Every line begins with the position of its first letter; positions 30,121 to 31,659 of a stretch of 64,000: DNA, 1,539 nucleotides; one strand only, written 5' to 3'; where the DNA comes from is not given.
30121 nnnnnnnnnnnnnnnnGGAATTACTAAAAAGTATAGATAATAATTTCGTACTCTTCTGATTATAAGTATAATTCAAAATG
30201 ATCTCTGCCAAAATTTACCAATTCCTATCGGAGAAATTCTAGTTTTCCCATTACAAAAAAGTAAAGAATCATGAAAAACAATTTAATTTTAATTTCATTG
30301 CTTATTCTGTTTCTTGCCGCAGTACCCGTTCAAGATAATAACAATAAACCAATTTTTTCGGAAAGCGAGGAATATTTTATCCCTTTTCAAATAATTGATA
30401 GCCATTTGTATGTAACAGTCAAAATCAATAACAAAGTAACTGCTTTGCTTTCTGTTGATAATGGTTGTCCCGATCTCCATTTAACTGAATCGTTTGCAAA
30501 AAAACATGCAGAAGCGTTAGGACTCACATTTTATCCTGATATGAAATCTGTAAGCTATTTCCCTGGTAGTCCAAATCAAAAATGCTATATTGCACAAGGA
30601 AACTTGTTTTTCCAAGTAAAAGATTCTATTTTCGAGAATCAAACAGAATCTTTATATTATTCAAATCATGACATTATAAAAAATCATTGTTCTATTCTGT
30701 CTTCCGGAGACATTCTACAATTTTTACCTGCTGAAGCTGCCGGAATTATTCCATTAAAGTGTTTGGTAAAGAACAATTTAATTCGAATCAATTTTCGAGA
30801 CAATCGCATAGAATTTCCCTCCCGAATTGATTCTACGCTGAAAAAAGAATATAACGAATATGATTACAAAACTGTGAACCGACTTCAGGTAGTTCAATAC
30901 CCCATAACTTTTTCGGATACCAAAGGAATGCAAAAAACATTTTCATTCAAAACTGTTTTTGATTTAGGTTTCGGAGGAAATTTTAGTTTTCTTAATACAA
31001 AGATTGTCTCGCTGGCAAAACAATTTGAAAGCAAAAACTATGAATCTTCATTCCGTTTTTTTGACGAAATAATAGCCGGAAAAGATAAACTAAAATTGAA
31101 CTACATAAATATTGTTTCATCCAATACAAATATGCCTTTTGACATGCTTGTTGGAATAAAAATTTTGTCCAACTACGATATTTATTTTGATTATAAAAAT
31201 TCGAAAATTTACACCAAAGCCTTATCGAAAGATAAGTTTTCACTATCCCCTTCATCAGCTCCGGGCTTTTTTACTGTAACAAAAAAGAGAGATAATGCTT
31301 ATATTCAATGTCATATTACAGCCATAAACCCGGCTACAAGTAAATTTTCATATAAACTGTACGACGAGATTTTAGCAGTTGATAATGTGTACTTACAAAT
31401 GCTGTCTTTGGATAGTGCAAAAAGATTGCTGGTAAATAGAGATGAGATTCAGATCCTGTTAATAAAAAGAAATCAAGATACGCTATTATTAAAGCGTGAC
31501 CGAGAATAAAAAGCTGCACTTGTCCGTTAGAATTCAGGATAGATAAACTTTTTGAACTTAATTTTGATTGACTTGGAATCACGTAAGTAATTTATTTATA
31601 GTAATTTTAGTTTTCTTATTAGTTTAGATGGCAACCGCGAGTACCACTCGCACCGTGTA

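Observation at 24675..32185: AT-rich island: intact precursor and immunity-type ABC pair, decayed lanC and HlyD, no dehydratase or C39 exporter, two unknown secreted proteins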

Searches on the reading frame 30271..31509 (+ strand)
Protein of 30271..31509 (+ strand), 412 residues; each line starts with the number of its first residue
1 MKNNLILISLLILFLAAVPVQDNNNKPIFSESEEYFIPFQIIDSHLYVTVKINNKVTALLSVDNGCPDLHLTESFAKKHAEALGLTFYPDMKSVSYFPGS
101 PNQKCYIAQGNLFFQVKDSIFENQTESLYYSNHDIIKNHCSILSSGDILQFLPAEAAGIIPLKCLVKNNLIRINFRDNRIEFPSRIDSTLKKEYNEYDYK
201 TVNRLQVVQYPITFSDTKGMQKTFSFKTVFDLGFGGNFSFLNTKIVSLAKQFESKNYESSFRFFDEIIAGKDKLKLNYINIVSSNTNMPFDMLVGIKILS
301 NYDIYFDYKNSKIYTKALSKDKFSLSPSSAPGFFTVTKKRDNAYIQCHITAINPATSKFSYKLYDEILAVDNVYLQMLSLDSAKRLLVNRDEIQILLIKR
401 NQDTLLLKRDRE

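Call 3: search_protein_families(library=pfam, max_evalue=0.1, proteins=[window:30271-31509:+])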
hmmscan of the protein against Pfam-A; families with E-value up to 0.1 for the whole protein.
window:30271-31509:+ (412 aa): 0 families

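Call 4: search_protein_families(library=ncbifam, max_evalue=0.1, proteins=[window:30271-31509:+])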
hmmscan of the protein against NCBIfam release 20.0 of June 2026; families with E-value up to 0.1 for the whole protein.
window:30271-31509:+ (412 aa): 1 family
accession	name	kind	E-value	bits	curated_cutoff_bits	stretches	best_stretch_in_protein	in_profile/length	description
NF040584.1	STY4534_fam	equivalog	0.036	14.3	160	0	335-367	18-50/125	STY4534 family ICE replication protein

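Call 28: find_homologous_proteins(query=window:30271-31509:+, max_evalue=0.01)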
Query window:30271-31509:+ (412 aa): 1 proteins with E <= 0.01 among 6516 candidates.
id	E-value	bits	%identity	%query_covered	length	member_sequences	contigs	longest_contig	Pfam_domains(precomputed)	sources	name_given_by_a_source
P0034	1.7e-268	908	100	100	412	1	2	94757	-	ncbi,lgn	-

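Call 34: predict_structure(protein=window:30271-31509:+)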
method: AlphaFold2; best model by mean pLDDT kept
length: 412 residues; sequences in the alignment: 1
mean_pLDDT: 33.0   pTM: 0.19
mean pLDDT of the five models: 33.0, 31.9, 31.3, 26.8, 26.6
residues with pLDDT >= 90: 0; 70-90: 0; 50-70: 3; < 50: 409
segments of 3 or more residues with pLDDT < 50: 1-7, 9-11, 13-187, 189-412
pLDDT, mean of each block of 10 residues (from residue 1): 42 47 41 42 40 42 36 44 34 31 30 27 24 31 30 28 36 40 44 40 32 33 34 28 25 25 27 34 28 29 36 35 25 28 29 27 28 28 31 30 28 32
secondary structure, 60 per line:
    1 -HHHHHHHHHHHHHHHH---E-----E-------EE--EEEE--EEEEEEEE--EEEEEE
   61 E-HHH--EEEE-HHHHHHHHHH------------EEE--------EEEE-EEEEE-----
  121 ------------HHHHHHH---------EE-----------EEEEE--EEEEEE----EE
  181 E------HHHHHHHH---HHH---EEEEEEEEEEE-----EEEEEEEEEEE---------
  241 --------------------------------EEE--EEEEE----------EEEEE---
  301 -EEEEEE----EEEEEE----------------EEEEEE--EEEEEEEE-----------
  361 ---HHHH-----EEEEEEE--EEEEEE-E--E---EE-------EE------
elements in order: H2-17 E39-42 E45-52 E55-61 E68-71 H73-82 E95-97 E106-109 E111-115 H133-139 E162-166 E169-174 E179-181 H188-195 E205-215 E221-231 E273-275 E278-282 E293-297 E302-307 E312-317 E334-339 E342-349 H364-367 E373-379 E382-387
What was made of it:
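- Tried and rejected: The single-sequence AF2 model of the 412-aa protein was useless (pLDDT 33, call 34).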

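Call 36: search_protein_representatives(protein=window:30271-31509:+)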
Query: 412 residues. Proteins with E-value up to 0.001 (for the whole library): 19; up to 1e-10: 15; up to 1e-30: 9. The best 19 are listed.
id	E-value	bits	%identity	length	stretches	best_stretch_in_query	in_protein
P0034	5.5e-269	907.9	100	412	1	1-412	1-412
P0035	2.3e-63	231.0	39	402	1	22-411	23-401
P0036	1.2e-50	189.2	31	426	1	28-410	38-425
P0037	1.5e-49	185.5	33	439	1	21-410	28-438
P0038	1.1e-47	179.4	42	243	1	6-237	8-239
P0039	6.7e-47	176.8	37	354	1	74-411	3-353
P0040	5.4e-46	173.8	34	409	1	28-407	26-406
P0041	1.1e-42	162.9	37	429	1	7-407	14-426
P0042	1.0e-40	156.4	31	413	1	7-409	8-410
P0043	9.0e-30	120.4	33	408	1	8-321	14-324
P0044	2.9e-24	102.3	29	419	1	5-322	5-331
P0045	1.4e-19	86.8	36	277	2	152-260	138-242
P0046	7.0e-19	84.6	28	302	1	24-298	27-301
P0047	9.4e-15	71.0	26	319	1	138-410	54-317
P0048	1.1e-11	60.8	46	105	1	26-97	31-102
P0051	6.6e-07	45.2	27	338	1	5-314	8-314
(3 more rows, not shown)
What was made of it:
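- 30271..31509 (+): Intact 412-aa exported protein: two aspartic-protease-like lobes (D63-N-G and D231-L-G) plus a C-terminal PDZ domain; member of a rare family that accompanies TIGR04149 precursors. Rarity: 18 hits besides the window's own protein at E ≤ 0.001 among 1.84 billion representatives (call 36).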

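Call 39: search_protein_families(library=pfam, alignment_id=A1, max_evalue=0.1)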
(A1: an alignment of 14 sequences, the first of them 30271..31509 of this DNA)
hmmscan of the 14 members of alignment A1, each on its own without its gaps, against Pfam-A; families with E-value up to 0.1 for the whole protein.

A. member 1, window:30271-31509:+ (412 aa): 0 families

B. families by the number of members that match (of 14 scanned): 9 families
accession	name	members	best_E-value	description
PF13180.12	PDZ_2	4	0.00088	PDZ domain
PF13650.11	Asp_protease_2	2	9.7e-05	Aspartyl protease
PF13975.11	gag-asp_proteas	2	0.0025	gag-polyprotein putative aspartyl protease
PF08284.16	RVP_2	1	0.0099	Retroviral aspartyl protease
PF05935.17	Arylsulfotrans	1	0.021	Arylsulfotransferase (ASST)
PF25327.1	UBL_ZFAND1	1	0.042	ZFAND1-like ubiquitin-like domain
PF13833.12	EF-hand_8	1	0.058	EF-hand domain pair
PF00595.29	PDZ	1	0.059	PDZ domain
PF18335.7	SH3_13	1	0.079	ATP-dependent RecD-like DNA helicase SH3 domain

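Call 43: find_encoding_contigs(protein=P0035, flank=8000, max_places=3)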
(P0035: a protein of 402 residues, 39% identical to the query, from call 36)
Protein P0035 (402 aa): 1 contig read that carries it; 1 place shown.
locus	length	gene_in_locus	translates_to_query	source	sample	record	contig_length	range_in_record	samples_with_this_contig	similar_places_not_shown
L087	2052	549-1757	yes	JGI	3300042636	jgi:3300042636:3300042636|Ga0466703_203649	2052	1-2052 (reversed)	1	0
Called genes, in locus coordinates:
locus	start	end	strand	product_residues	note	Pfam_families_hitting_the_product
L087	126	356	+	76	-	-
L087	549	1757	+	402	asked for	-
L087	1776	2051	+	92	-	?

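Call 44: predict_structure(alignment_id=A1)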
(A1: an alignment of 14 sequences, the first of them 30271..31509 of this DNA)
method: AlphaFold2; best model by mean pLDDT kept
length: 412 residues; sequences in the alignment: 14
mean_pLDDT: 82.6   pTM: 0.77
mean pLDDT of the five models: 82.6, 82.4, 81.6, 81.4, 81.0
residues with pLDDT >= 90: 165; 70-90: 185; 50-70: 39; < 50: 23
segments of 3 or more residues with pLDDT < 50: 18-32, 326-332
pLDDT, mean of each block of 10 residues (from residue 1): 74 62 37 75 90 97 90 97 96 78 89 91 88 90 87 90 91 94 82 90 91 87 93 87 80 74 85 85 81 91 94 89 46 58 72 73 87 83 71 85 90 62
secondary structure, 60 per line:
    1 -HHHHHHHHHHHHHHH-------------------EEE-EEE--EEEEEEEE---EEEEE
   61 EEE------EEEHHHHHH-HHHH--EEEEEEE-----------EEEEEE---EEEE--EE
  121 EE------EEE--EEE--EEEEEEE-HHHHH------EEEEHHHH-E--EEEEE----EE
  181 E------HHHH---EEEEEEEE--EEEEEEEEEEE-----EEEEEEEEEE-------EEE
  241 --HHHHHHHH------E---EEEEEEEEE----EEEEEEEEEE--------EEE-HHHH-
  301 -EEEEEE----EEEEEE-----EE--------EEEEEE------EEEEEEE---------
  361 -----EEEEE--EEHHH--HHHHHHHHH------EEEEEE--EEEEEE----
elements in order: H2-16 E36-38 E40-42 E45-52 E56-63 E70-72 H73-78 H80-83 E86-92 E104-109 E113-116 E119-122 E129-131 E134-136 E139-145 H147-151 E158-161 H162-165 E170-174 E179-181 H188-191 E195-202 E205-215 E221-230 E238-240 H243-250 E261-269 E274-283 E292-294 H296-299 E302-307 E312-317 E333-338 E345-351 E366-370 H380-388 E395-400 E403-408
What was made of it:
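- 30271..31509 (+): Fold: the AF2 model built on the family alignment has pLDDT 82.6 (call 44).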

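Call 46: fold_search(model_id=the predicted structure, library=pdb)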
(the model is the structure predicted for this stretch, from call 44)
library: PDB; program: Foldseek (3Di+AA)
matches with E <= 10: 1359; with E <= 0.001: 548
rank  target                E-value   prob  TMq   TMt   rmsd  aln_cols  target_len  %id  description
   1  5n7q_A                2.5e-11  1.00  0.46  0.54   7.0       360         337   12  CRYSTAL STRUCTURE OF MATURE CATHEPSIN D FROM THE TICK IXODES RICINUS (IRCD1) IN COMPLEX WITH THE INHIBITOR PEPSTATIN A (released 2017-12-27)
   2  5nfg_A                6.2e-10  1.00  0.48  0.57   5.4       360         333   12  Structure of recombinant cardosin B from Cynara cardunculus (released 2017-10-11)
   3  5n71                  1.2e-09  1.00  0.45  0.53   7.1       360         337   13  CRYSTAL STRUCTURE OF MATURE CATHEPSIN D FROM THE TICK IXODES RICINUS (IRCD1) (released 2017-12-27)
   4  2i4q_A                1.2e-09  1.00  0.47  0.56   5.9       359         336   10  Human renin/PF02342674 complex (released 2006-10-24)
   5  1wkr_A                1.2e-09  1.00  0.42  0.50   9.8       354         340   11  Crystal structure of aspartic proteinase from Irpex lacteus (released 2004-09-07)
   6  5n7n_D                1.4e-09  1.00  0.43  0.48   6.9       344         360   12  CRYSTAL STRUCTURE OF CATHEPSIN D ZYMOGEN FROM THE TICK IXODES RICINUS (IRCD1) (released 2017-12-27)
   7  5yid                  1.5e-09  1.00  0.41  0.49   8.7       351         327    9  Crystal Structure of KNI-10395 bound Plasmepsin II (PMII) from Plasmodium falciparum (released 2018-07-11)
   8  1am5                  1.6e-09  1.00  0.37  0.45  10.4       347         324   12  THE CRYSTAL STRUCTURE AND PROPOSED AMINO ACID SEQUENCE OF A PEPSIN FROM ATLANTIC COD (GADUS MORHUA) (released 1997-12-24)
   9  5nfg_B                1.6e-09  1.00  0.46  0.55   6.5       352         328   13  Structure of recombinant cardosin B from Cynara cardunculus (released 2017-10-11)
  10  1j71_A                1.8e-09  1.00  0.41  0.50   7.8       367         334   12  Structure of the extracellular aspartic proteinase from Candida tropicalis yeast. (released 2001-05-23)
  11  5n7n_A                1.9e-09  1.00  0.45  0.50   8.6       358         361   11  CRYSTAL STRUCTURE OF CATHEPSIN D ZYMOGEN FROM THE TICK IXODES RICINUS (IRCD1) (released 2017-12-27)
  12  1m43_A                2.2e-09  1.00  0.41  0.49   8.8       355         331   12  Crystal structure of PMII in complex with pepstatin a to 2.4 A (released 2002-07-24)
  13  1fmx_A                2.3e-09  1.00  0.46  0.57   5.6       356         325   10  STRUCTURE OF NATIVE PROTEINASE A IN THE SPACE GROUP P21 (released 2002-07-31)
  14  5pep                  2.5e-09  1.00  0.40  0.49   9.8       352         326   15  X-RAY ANALYSES OF ASPARTIC PROTEASES. II. THREE-DIMENSIONAL STRUCTURE OF THE HEXAGONAL CRYSTAL FORM OF PORCINE PEPSIN AT (released 1990-07-15)
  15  4cms                  2.7e-09  1.00  0.42  0.51   6.7       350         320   11  X-RAY ANALYSES OF ASPARTIC PROTEINASES IV. STRUCTURE AND REFINEMENT AT 2.2 ANGSTROMS RESOLUTION OF BOVINE CHYMOSIN (released 1991-11-07)
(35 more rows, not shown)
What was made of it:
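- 30271..31509 (+): Foldseek finds pepsin-like proteases at E 2.5e-11 (call 46).
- On Aspartic protease (pepsin-like / retropepsin-like): Foldseek top hits are cathepsin D, cardosin and renin, at E down to 2.5e-11 and TM (target) about 0.5-0.57, on a model with pLDDT 82.6 (calls 44, 46).
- Closest known: Pepsin-like. Different: Identity to solved proteases is 9-15% (call 46).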

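Call 49: find_encoding_contigs(protein=P0036, flank=10000, max_places=3)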
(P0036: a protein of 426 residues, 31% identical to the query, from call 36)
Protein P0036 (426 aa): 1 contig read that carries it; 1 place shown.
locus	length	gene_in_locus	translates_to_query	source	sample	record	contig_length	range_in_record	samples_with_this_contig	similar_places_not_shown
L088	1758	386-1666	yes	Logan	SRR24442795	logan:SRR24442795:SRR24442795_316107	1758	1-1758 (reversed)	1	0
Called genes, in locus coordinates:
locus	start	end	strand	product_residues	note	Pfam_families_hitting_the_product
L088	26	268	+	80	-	-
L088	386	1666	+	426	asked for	-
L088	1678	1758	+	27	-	?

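Call 50: find_encoding_contigs(protein=P0037, flank=10000, max_places=3)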
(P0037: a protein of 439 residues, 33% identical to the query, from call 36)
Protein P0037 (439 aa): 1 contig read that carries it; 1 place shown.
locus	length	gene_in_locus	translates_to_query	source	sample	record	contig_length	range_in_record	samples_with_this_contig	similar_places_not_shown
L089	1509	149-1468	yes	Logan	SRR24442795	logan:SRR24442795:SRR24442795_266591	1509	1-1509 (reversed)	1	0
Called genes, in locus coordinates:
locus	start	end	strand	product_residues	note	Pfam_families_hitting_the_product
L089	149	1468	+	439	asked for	-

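Call 55: find_related_loci(query=A3, collection=metagenome_contigs, flank=10000)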
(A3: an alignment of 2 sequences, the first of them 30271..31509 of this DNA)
Query A3 (412 aa) in metagenome_contigs; peptide patterns used: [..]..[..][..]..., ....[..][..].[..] (x = any residue, [..] = any of these).
426 stretches matched a pattern, but none encodes a relative of the query by tblastn (E <= 1e-3).

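Call 56: list_cluster_members(proteins=[P0038, P0039, P0040, P0041, P0042, P0043, P0044, P0046, P0047, P0051])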
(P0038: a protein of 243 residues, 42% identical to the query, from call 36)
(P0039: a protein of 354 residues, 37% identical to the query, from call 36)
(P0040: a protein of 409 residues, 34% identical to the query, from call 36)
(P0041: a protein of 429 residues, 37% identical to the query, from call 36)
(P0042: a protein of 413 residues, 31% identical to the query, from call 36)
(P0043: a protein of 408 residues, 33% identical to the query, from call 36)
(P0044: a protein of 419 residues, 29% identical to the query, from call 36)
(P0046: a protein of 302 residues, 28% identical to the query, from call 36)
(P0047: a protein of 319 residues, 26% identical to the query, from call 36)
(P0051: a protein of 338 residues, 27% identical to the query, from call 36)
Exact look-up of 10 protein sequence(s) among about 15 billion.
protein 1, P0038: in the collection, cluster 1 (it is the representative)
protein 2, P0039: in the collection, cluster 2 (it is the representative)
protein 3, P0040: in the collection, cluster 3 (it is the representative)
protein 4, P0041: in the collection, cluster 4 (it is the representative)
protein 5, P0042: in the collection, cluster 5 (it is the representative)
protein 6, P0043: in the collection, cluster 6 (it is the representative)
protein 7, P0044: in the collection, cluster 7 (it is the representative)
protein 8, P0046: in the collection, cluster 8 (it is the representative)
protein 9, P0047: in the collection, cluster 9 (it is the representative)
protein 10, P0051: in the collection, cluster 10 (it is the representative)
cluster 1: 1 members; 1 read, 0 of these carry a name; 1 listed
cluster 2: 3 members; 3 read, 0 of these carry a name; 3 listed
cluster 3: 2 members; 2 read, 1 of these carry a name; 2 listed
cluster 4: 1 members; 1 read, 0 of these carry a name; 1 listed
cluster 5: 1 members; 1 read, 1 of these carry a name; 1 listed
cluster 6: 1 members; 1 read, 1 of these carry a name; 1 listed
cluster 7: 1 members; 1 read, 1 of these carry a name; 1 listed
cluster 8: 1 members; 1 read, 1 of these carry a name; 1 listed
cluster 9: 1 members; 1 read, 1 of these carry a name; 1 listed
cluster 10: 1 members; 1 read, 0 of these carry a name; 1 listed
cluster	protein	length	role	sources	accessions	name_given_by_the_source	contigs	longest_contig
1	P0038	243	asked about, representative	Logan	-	-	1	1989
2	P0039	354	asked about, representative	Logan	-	-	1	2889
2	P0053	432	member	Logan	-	-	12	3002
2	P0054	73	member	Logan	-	-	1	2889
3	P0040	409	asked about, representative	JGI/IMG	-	hypothetical protein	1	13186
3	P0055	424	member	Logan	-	-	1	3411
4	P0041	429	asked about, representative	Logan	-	-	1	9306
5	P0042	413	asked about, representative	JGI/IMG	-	hypothetical protein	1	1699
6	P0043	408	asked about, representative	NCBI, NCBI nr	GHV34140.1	hypothetical protein FACS1894178_1060 [Bacteroidia bacterium]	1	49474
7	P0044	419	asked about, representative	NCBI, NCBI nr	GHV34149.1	hypothetical protein FACS1894178_1090 [Bacteroidia bacterium]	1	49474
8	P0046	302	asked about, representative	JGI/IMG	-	hypothetical protein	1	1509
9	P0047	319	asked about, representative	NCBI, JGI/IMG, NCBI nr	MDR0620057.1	MAG: hypothetical protein LBG17_09185 [Bacteroidales bacterium] | hypothetical protein | hypothetical protein [Bacteroidales bacterium]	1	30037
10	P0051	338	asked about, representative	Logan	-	-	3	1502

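Call 57: find_encoding_contigs(protein=P0043, flank=10000, max_places=2)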
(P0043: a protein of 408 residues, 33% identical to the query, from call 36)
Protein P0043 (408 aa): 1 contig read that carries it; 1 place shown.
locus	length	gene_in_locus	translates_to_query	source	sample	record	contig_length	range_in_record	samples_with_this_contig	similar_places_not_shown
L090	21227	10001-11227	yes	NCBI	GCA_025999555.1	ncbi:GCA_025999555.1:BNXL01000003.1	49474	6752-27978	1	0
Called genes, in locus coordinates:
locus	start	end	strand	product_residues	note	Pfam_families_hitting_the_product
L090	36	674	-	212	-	PF01121:CoaE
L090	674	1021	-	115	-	PF02699:YajC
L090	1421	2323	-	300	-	PF01029:NusB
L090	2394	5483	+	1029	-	PF00580:UvrD-helicase, PF13245:AAA_19 (weak), PF13361:UvrD_C, PF13538:UvrD_C_2 (faint)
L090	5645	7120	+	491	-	PF11638:DnaA_N, PF00308:Bac_DnaA, PF00004:AAA (weak), PF01695:IstB_IS21 (faint), PF08299:Bac_DnaA_C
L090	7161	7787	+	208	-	-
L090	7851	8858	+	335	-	PF16115:DUF4831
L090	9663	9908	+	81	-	-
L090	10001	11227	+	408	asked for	-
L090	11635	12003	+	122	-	PF04397:LytTR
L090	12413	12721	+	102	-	-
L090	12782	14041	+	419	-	-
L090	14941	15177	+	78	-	-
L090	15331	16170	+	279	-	-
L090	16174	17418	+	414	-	PF04055:Radical_SAM, PF13353:Fer4_12 (weak)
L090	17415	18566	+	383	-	-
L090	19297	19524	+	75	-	PF09922:LiaF-like_C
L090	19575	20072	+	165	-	PF04397:LytTR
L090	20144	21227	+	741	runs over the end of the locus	PF01262:AlaDh_PNT_C (faint), PF10418:DHODB_Fe-S_bind, PF14691:Fer4_20, PF01134:GIDA (faint), PF07992:Pyr_redox_2, PF13450:NAD_binding_8 (weak), PF13738:Pyr_redox_3, PF00070:Pyr_redox (weak), +3 more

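Call 58: find_encoding_contigs(protein=P0040, flank=10000, max_places=2)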
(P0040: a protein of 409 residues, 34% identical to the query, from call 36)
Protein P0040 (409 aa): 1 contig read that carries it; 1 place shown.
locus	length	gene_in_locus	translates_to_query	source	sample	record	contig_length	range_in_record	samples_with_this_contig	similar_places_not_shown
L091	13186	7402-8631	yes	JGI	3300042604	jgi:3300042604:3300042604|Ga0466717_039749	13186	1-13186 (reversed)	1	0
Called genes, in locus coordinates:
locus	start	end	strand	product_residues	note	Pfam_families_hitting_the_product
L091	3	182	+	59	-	?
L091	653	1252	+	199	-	PF12728:HTH_17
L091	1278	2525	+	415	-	PF13102:Phage_int_SAM_5, PF00589:Phage_integrase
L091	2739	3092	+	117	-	PF12728:HTH_17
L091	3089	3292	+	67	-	PF12728:HTH_17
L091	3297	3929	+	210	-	PF08800:BT4734-like_N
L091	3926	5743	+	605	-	PF08707:PriCT_2, PF13148:DUF3987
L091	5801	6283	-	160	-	-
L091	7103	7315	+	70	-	-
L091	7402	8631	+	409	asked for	-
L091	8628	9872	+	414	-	PF04055:Radical_SAM, PF13353:Fer4_12 (weak), PF13186:SPASM (faint)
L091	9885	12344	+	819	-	PF07884:VKOR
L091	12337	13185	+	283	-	?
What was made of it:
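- The ABC pair was not seen in the other radical-SAM cassettes (calls 57, 58), so its link to either RiPP system is positional only.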
